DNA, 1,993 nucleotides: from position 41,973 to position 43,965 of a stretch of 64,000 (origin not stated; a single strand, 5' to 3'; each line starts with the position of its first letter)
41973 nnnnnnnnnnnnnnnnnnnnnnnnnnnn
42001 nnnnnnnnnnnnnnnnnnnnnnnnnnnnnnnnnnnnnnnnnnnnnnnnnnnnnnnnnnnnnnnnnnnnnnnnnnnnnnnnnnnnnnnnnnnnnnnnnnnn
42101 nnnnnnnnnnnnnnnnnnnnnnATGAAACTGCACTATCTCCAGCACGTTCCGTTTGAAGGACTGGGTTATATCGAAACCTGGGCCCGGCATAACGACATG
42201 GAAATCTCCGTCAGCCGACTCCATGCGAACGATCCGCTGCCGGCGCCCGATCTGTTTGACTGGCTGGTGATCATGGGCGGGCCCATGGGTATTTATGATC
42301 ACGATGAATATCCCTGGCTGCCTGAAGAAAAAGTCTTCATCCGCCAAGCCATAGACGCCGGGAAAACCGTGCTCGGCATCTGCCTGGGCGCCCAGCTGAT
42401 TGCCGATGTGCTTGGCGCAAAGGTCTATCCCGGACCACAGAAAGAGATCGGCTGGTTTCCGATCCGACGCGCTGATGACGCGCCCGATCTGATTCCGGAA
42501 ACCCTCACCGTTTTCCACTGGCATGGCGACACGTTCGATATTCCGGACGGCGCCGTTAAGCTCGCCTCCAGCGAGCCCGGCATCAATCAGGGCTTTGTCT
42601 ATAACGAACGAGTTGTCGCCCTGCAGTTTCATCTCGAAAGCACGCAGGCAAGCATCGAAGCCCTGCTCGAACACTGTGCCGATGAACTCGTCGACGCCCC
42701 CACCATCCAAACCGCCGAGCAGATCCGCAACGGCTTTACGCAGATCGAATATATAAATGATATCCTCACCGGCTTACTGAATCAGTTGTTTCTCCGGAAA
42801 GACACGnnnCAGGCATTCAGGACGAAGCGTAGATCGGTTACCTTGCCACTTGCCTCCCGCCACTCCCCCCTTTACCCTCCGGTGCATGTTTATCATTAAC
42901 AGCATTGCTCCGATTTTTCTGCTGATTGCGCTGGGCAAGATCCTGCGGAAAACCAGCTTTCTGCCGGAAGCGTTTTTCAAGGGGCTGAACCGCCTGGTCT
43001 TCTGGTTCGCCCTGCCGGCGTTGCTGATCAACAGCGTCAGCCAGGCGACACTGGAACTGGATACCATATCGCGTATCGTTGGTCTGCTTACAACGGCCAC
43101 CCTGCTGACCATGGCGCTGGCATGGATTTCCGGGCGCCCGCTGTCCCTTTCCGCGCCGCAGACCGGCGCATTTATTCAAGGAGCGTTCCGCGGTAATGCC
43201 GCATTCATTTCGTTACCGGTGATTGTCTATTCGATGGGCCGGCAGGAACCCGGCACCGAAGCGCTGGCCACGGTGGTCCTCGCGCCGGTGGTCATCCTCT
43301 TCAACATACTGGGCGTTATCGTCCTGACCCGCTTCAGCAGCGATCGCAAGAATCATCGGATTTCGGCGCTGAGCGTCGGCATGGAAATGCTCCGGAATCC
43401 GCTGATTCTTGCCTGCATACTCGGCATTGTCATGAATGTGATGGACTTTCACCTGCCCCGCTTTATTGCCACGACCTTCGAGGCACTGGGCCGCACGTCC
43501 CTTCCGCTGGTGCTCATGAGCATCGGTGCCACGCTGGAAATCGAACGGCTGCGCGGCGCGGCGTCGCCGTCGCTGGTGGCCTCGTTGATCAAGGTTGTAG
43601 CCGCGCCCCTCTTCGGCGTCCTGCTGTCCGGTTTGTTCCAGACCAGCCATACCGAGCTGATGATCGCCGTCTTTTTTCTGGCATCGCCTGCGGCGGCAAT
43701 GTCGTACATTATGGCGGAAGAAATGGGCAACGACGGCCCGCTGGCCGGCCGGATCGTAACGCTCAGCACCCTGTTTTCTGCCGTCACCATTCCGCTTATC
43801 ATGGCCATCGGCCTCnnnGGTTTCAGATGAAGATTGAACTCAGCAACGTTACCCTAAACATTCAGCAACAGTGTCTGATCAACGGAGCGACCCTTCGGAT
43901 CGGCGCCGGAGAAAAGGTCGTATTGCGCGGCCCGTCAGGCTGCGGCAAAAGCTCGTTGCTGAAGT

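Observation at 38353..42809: Secreted ~1256-aa DUF3857/transglutaminase-like protein translationally coupled to a class I glutamine amidotransferase, at the end of the PspA-flotillin locus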

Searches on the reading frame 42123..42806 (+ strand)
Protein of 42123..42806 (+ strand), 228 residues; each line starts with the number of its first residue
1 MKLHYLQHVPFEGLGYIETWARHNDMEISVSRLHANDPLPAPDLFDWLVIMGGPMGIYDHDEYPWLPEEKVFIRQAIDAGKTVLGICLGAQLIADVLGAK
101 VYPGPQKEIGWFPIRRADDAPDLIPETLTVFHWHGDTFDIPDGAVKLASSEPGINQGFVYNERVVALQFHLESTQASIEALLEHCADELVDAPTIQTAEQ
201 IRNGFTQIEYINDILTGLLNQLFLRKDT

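Call 6: search_protein_families(library=pfam, proteins=[window:42123-42806:+], max_evalue=0.01)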
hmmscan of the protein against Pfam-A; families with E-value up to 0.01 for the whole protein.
window:42123-42806:+ (228 aa): 2 families
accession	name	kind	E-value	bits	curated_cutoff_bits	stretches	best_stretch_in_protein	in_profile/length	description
PF00117.34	GATase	-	1.1e-18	68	22.8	1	27-176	23-176/190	Glutamine amidotransferase class-I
PF07722.19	Peptidase_C26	-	0.005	17.1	20.5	1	71-103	96-128/219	Peptidase C26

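Call 7: search_protein_families(library=ncbifam, proteins=[window:42123-42806:+], max_evalue=0.01)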
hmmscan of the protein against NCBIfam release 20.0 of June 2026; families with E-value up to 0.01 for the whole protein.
window:42123-42806:+ (228 aa): 15 families
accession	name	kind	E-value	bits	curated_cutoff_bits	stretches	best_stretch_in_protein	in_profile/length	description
NF005458.0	PRK07053.1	equivalog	4.5e-58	196.4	250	1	4-205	6-210/234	glutamine amidotransferase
NF006098.0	PRK08250.1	equivalog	9.8e-44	149.6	301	1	1-225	1-235/239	glutamine amidotransferase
NF005072.0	PRK06490.1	equivalog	2.2e-33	115.3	339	1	16-224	29-238/251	glutamine amidotransferase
NF006562.0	PRK09065.1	equivalog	2.2e-20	73.2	205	1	17-192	29-209/242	glutamine amidotransferase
NF004212.0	PRK05665.1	equivalog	5.8e-12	45.9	309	1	42-192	55-207/241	amidotransferase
TIGR00888.1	guaA_Nterm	equivalog_domain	9.5e-12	44.7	172.15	1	48-177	45-171/188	glutamine-hydrolyzing GMP synthase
NF001975.0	PRK00758.1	equivalog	1.1e-10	41.4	198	1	47-174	45-166/185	GMP synthase subunit A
NF000848.1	PRK00074.1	equivalog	2.3e-09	36.4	400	1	48-191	45-189/512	glutamine-hydrolyzing GMP synthase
NF005743.0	PRK07567.1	equivalog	3.2e-08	33.1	264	1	72-180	85-199/245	glutamine amidotransferase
TIGR01855.1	IMP_synth_hisH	equivalog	0.00011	22.1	105.4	0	70-95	61-86/198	imidazole glycerol phosphate synthase subunit HisH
TIGR01368.1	CPSaseIIsmall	equivalog_domain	0.0012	17.9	307.35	1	71-102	237-268/361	glutamine-hydrolyzing carbamoyl-phosphate synthase small subunit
TIGR01382.1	PfpI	subfamily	0.0016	18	139.05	1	42-95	60-109/169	DJ-1/PfpI/YhbO family deglycase/protease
NF009475.0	PRK12838.1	equivalog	0.0057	15.6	221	1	73-171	233-333/359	carbamoyl phosphate synthase small subunit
NF005849.0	PRK07765.1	equivalog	0.0076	15.5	308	0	73-174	69-176/219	aminodeoxychorismate/anthranilate synthase component II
NF010081.0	PRK13566.1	equivalog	0.0088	14.3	645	0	22-174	549-701/729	anthranilate synthase component I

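Call 15: find_homologous_proteins(query=window:42123-42806:+, max_evalue=1e-10)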
Query window:42123-42806:+ (228 aa): 8000 proteins with E <= 1e-10 among 8000 candidates; the best 120 are listed.
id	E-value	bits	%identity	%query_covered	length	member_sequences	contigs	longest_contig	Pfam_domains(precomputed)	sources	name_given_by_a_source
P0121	5.3e-154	529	100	100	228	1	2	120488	PF00117.35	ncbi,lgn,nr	ncbi:MAG: type 1 glutamine amidotransferase [Pontiellaceae bacterium]|nr:type 1 glutamine amidotrans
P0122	3.7e-107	375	72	97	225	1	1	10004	PF00117.35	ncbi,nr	ncbi:MAG: type 1 glutamine amidotransferase [Kiritimatiellales bacterium]|nr:type 1 glutamine amidot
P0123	5.1e-105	368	73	98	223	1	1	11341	PF00117.35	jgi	-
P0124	4.4e-104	365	73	93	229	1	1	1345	PF00117.35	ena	-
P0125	7.3e-104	365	73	97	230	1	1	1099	PF00117.35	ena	-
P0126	8.3e-104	365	70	98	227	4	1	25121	PF00117.35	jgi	jgi:GMP synthase (glutamine-hydrolysing)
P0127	1.1e-103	364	69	98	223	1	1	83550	PF00117.35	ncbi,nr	ncbi:type 1 glutamine amidotransferase [Pontiellaceae bacterium B12219]|nr:type 1 glutamine amidotra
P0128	1.9e-103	363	70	99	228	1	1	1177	PF00117.35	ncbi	-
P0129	1.5e-102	360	70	97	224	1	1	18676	PF00117.35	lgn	-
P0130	2.6e-102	360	68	98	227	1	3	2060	PF00117.35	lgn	-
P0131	2.9e-102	359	68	97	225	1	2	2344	PF00117.35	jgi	-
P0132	4.1e-102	359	69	97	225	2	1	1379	PF00117.35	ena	-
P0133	1.4e-101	357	69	98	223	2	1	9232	PF00117.35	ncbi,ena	-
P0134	1.8e-101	357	70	97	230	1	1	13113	PF00117.35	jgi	jgi:GMP synthase (glutamine-hydrolysing)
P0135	2.5e-101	356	68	97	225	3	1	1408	PF00117.35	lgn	-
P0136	3.3e-101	356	68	98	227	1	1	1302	PF00117.35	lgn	-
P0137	4.6e-101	356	71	97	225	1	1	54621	PF00117.35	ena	-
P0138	1.2e-100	354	68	97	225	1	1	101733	PF00117.35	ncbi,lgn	-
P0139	1.3e-100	354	70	97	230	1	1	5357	PF00117.35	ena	-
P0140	1.9e-100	354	67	98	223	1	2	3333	PF00117.35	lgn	-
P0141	2.1e-100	353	68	97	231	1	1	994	PF00117.35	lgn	-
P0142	2.2e-100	353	68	99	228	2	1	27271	PF00117.35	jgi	jgi:GMP synthase (glutamine-hydrolysing)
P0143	2.2e-100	353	70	97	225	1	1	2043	PF00117.35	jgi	-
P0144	3.7e-100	353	70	97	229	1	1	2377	PF00117.35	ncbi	-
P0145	4.1e-100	352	67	97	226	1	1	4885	PF00117.35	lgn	-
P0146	5.1e-100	352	67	98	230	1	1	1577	PF00117.35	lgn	-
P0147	5.2e-100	352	68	97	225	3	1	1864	PF00117.35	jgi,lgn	-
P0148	8.0e-100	351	70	97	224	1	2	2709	PF00117.35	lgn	-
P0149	1.8e-99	350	65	98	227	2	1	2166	PF00117.35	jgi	jgi:GMP synthase (glutamine-hydrolysing)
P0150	1.8e-99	350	68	98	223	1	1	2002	PF00117.35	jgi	jgi:GMP synthase (glutamine-hydrolysing)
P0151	1.8e-99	350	69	98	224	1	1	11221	PF00117.35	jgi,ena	-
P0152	1.9e-99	350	68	97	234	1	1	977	PF00117.35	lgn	-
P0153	4.3e-99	349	67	98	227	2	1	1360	PF00117.35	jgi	jgi:GMP synthase-like glutamine amidotransferase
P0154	4.6e-99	349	68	97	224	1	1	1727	PF00117.35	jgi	jgi:GMP synthase-like glutamine amidotransferase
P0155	4.9e-99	349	66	97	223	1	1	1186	PF00117.35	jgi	jgi:GMP synthase-like glutamine amidotransferase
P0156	6.5e-99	349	68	97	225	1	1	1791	PF00117.35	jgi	jgi:GMP synthase (glutamine-hydrolysing)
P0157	7.6e-99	348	66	97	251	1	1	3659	PF00117.35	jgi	jgi:GMP synthase-like glutamine amidotransferase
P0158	1.1e-98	348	69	97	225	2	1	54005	PF00117.35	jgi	jgi:GMP synthase (glutamine-hydrolysing)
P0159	1.6e-98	347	67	100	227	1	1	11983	PF00117.35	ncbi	-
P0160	3.2e-98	346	68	97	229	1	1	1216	PF00117.35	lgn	-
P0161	8.1e-98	345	67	99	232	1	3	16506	PF00117.35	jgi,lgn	jgi:GMP synthase (glutamine-hydrolysing)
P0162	8.8e-98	345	65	98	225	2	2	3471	PF00117.35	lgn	-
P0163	1.0e-97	345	68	97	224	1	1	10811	PF00117.35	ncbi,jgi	-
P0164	1.1e-97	344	68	97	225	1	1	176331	PF00117.35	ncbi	-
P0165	2.5e-97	343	69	98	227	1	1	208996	PF00117.35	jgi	jgi:GMP synthase (glutamine-hydrolysing)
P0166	2.5e-97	343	66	97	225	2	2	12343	PF00117.35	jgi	-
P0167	2.7e-97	343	65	98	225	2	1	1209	PF00117.35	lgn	-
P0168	3.3e-97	343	65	97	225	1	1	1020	PF00117.35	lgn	-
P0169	3.5e-97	343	69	99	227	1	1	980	PF00117.35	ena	-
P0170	3.9e-97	343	68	97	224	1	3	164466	PF00117.35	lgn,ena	-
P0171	4.2e-97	343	69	97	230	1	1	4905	PF00117.35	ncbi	-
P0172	5.2e-97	342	70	96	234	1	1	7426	PF00117.35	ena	-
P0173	5.4e-97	342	68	97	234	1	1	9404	PF00117.35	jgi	jgi:GMP synthase-like glutamine amidotransferase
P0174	6.3e-97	342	66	97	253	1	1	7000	PF00117.35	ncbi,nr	ncbi:MAG: type 1 glutamine amidotransferase [Kiritimatiellales bacterium]|nr:type 1 glutamine amidot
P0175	8.4e-97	342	66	97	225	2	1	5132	PF00117.35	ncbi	-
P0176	9.9e-97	341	66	98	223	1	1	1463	PF00117.35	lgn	-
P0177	1.1e-96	341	68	97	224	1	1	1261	PF00117.35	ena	-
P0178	1.1e-96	341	69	97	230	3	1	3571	PF00117.35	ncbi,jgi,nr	ncbi:MAG: amidotransferase [Verrucomicrobia bacterium]|nr:MAG: amidotransferase [Verrucomicrobiota b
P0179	1.3e-96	341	67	98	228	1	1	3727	PF00117.35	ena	-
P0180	1.4e-96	341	65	98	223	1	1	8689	PF00117.35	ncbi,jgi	-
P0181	1.7e-96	341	66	98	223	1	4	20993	PF00117.35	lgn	-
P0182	2.1e-96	340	65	98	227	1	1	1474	PF00117.35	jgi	jgi:GMP synthase-like glutamine amidotransferase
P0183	2.7e-96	340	66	97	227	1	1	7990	PF00117.35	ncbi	-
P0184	2.8e-96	340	70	96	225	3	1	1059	PF00117.35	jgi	jgi:GMP synthase-like glutamine amidotransferase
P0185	3.4e-96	340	68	98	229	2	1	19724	PF00117.35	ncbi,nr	ncbi:MAG: type 1 glutamine amidotransferase [Pontiellaceae bacterium]|nr:type 1 glutamine amidotrans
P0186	3.9e-96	339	65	98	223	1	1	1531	PF00117.35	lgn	-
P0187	4.4e-96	339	67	98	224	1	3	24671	PF00117.35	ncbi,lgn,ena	ncbi:MAG: type 1 glutamine amidotransferase [Pontiella sp.]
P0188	4.6e-96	339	66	98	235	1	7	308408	PF00117.35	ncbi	-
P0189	4.7e-96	339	61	98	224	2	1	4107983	PF00117.35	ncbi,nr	ncbi:amidotransferase [Verrucomicrobia bacterium S94]|nr:amidotransferase [Verrucomicrobia bacterium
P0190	5.0e-96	339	66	98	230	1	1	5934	PF00117.35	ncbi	-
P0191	6.0e-96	339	65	98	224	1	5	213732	PF00117.35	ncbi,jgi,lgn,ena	-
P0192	6.0e-96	339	66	97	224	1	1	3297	PF00117.35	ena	-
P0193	9.0e-96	338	66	97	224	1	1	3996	PF00117.35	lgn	-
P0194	9.0e-96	338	67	98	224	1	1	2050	PF00117.35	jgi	-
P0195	9.5e-96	338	64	97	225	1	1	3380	PF00117.35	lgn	-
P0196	1.1e-95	338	66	97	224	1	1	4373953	PF00117.35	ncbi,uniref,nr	ncbi:hypothetical protein PDESU_02279 [Pontiella desulfatans]|uniref:Glutamine amidotransferase doma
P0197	1.5e-95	338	67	98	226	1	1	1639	PF00117.35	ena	-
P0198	1.7e-95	337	72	89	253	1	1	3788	PF00117.35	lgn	-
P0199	1.8e-95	337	67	97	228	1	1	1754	PF00117.35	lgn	-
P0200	2.0e-95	337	68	97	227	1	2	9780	PF00117.35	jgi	jgi:GMP synthase-like glutamine amidotransferase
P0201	2.1e-95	337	65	97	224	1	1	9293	PF00117.35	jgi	-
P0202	2.5e-95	337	68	96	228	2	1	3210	PF00117.35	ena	-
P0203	2.6e-95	337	65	97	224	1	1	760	PF00117.35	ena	-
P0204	2.9e-95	337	67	97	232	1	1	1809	PF00117.35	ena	-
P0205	3.0e-95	336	66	97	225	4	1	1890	PF00117.35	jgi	jgi:GMP synthase-like glutamine amidotransferase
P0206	3.4e-95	336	65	97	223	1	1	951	PF00117.35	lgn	-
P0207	3.5e-95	336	66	100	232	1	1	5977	PF00117.35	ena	-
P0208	3.8e-95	336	65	99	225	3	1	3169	PF00117.35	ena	-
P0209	4.0e-95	336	66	99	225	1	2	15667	PF00117.35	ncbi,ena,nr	ncbi:MAG: type 1 glutamine amidotransferase [Verrucomicrobia bacterium]|nr:type 1 glutamine amidotra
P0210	4.1e-95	336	66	97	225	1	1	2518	PF00117.35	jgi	jgi:GMP synthase (glutamine-hydrolysing)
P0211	4.4e-95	336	63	98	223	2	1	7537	PF00117.35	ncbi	ncbi:MAG: type 1 glutamine amidotransferase [Pontiella sp.]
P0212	5.1e-95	336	66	97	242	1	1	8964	PF00117.35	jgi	-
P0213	5.2e-95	336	66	98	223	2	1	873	PF00117.35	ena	-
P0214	9.9e-95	335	65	98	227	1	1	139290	PF00117.35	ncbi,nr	ncbi:type 1 glutamine amidotransferase [Pontiellaceae bacterium B1224]|nr:type 1 glutamine amidotran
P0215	1.1e-94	335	65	97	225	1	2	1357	PF00117.35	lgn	-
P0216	1.1e-94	335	65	99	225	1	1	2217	PF00117.35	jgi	-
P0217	1.2e-94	334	64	97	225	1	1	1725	PF00117.35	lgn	-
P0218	1.5e-94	334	63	97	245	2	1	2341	PF00117.35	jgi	-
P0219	1.5e-94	334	67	98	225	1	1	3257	PF00117.35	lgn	-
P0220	1.6e-94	334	65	97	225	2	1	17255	PF00117.35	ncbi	-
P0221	2.2e-94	334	65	98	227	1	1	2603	PF00117.35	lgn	-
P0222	2.4e-94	334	65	99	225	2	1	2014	PF00117.35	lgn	-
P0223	3.3e-94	333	63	97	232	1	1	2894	PF00117.35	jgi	-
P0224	3.6e-94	333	64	97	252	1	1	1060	PF00117.35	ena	-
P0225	3.7e-94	333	66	97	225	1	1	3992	PF00117.35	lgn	-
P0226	4.5e-94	333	66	98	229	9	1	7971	PF00117.35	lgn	-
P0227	4.6e-94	333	62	97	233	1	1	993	PF00117.35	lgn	-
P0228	4.7e-94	333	64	98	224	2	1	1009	PF00117.35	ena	-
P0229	4.7e-94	333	64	98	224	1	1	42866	PF00117.35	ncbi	-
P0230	5.2e-94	332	66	98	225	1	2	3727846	PF00117.35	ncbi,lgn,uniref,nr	ncbi:type 1 glutamine amidotransferase [Pontiella sulfatireligans]|uniref:GMP synthase [glutamine-hy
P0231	5.3e-94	332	60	97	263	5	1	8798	PF00117.35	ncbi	-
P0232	6.1e-94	332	64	98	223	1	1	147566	PF04204.23,PF00117.35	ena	-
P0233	7.7e-94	332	64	98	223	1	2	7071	PF00117.35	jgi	-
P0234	9.6e-94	332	65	98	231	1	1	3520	PF00117.35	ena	-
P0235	9.9e-94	332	65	98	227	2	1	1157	PF00117.35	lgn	-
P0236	1.0e-93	331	63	98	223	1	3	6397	PF00117.35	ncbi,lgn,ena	-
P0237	1.4e-93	331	65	99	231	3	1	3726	PF00117.35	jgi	jgi:GMP synthase (glutamine-hydrolysing)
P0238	1.7e-93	331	67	98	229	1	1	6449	PF00117.35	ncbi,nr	ncbi:MAG: type 1 glutamine amidotransferase [Pontiellaceae bacterium]|nr:type 1 glutamine amidotrans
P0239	1.7e-93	331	64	98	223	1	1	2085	PF00117.35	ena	-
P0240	2.3e-93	330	56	97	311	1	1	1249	PF00117.35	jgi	-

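Call 31: search_solved_structures(query=window:42123-42806:+, max_evalue=0.00001, show_alignments=2)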
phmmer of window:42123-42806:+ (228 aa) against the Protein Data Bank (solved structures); distinct sequences matched with E-value up to 0.00001: 11.
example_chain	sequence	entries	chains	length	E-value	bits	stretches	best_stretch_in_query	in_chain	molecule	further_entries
9xfs_A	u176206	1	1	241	8e-41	143.5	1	4-192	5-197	Glutamine amidotransferase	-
1o1y_A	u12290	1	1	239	7e-34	120.8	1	5-191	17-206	conserved hypothetical protein TM1158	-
3l7n_A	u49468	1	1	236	3e-25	92.5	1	1-223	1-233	Putative uncharacterized protein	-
3m3p_A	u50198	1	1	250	1.7e-24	90.1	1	7-189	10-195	Glutamine amido transferase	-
7d54_A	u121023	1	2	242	9.5e-19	71.3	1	38-178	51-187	Glutamine amidotransferase class-I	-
5tw7_A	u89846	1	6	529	7e-10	42.2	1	47-177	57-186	GMP synthase [glutamine-hydrolyzing]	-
2a9v_A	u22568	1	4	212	1.7e-07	34.4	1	44-173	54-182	GMP synthase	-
7sbc_A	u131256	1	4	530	5.8e-07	32.7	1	48-200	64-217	GMP synthase [glutamine-hydrolyzing]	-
8hx6_A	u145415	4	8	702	6.8e-07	32.5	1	71-175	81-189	4-amino-4-deoxychorismate synthase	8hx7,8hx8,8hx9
2vpi_A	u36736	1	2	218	7.8e-07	32.2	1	45-172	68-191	GMP SYNTHASE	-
2vxo_A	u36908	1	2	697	6.8e-06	29.2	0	45-172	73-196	GMP SYNTHASE [GLUTAMINE-HYDROLYZING]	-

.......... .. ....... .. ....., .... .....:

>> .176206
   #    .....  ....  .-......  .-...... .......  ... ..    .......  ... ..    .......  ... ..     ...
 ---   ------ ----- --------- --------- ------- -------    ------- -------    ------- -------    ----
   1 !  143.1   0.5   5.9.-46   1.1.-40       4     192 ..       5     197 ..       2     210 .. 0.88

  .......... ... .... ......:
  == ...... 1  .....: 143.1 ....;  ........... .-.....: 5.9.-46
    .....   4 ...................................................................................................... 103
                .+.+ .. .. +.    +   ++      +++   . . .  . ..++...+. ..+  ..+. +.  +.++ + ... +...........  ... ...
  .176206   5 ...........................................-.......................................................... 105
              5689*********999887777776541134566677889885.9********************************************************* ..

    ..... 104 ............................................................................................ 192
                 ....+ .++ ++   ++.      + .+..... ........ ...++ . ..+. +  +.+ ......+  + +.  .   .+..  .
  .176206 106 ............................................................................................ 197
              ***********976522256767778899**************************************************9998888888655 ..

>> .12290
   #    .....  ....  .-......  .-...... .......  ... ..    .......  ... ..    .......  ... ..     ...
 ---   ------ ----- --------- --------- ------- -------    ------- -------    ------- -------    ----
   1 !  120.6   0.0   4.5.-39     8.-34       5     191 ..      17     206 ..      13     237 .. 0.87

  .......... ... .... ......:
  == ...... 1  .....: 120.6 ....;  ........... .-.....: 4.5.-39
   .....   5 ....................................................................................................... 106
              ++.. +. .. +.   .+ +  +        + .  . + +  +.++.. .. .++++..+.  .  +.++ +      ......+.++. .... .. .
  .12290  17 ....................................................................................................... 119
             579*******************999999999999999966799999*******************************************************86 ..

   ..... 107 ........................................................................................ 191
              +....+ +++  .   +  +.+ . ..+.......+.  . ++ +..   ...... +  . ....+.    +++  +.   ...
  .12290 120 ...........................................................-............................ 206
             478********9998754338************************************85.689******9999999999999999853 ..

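Call 82: search_protein_families(library=padloc, proteins=[window:42123-42806:+], max_evalue=0.001)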
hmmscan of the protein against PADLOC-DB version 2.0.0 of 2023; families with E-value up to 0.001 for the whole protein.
window:42123-42806:+ (228 aa): 0 families

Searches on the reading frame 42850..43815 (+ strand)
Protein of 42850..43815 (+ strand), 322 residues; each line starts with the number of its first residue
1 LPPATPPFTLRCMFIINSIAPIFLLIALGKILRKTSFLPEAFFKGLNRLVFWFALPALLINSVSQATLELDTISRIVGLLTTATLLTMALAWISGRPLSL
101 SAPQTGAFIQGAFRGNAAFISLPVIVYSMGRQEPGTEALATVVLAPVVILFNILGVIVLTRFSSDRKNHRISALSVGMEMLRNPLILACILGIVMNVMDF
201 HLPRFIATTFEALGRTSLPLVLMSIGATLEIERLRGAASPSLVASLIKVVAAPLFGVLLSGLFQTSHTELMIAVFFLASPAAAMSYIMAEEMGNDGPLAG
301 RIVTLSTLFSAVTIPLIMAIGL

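Call 6: search_protein_families(library=pfam, proteins=[window:42850-43815:+], max_evalue=0.01)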
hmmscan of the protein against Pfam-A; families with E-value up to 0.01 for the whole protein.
window:42850-43815:+ (322 aa): 2 families
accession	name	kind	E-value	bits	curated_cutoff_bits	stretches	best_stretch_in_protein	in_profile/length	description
PF03547.23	Mem_trans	-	7.4e-30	104.2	25.7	1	14-318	1-343/343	Membrane transport protein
PF01758.21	SBF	-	1.6e-06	28.4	24.3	1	218-320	4-113/191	Sodium Bile acid symporter family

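Call 7: search_protein_families(library=ncbifam, proteins=[window:42850-43815:+], max_evalue=0.01)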
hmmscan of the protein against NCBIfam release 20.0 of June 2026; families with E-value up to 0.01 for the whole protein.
window:42850-43815:+ (322 aa): 3 families
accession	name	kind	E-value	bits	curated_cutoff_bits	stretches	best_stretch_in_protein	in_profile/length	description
TIGR00946.1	2a69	subfamily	1.9e-27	96.3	246.05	1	15-319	6-332/336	auxin efflux carrier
TIGR00841.1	bass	subfamily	1.7e-06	27.5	326.3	1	198-320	24-148/321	bile acid:sodium symporter family transporter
NF007384.0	PRK09903.1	equivalog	8.5e-05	22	404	1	13-317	3-306/314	transporter YfdV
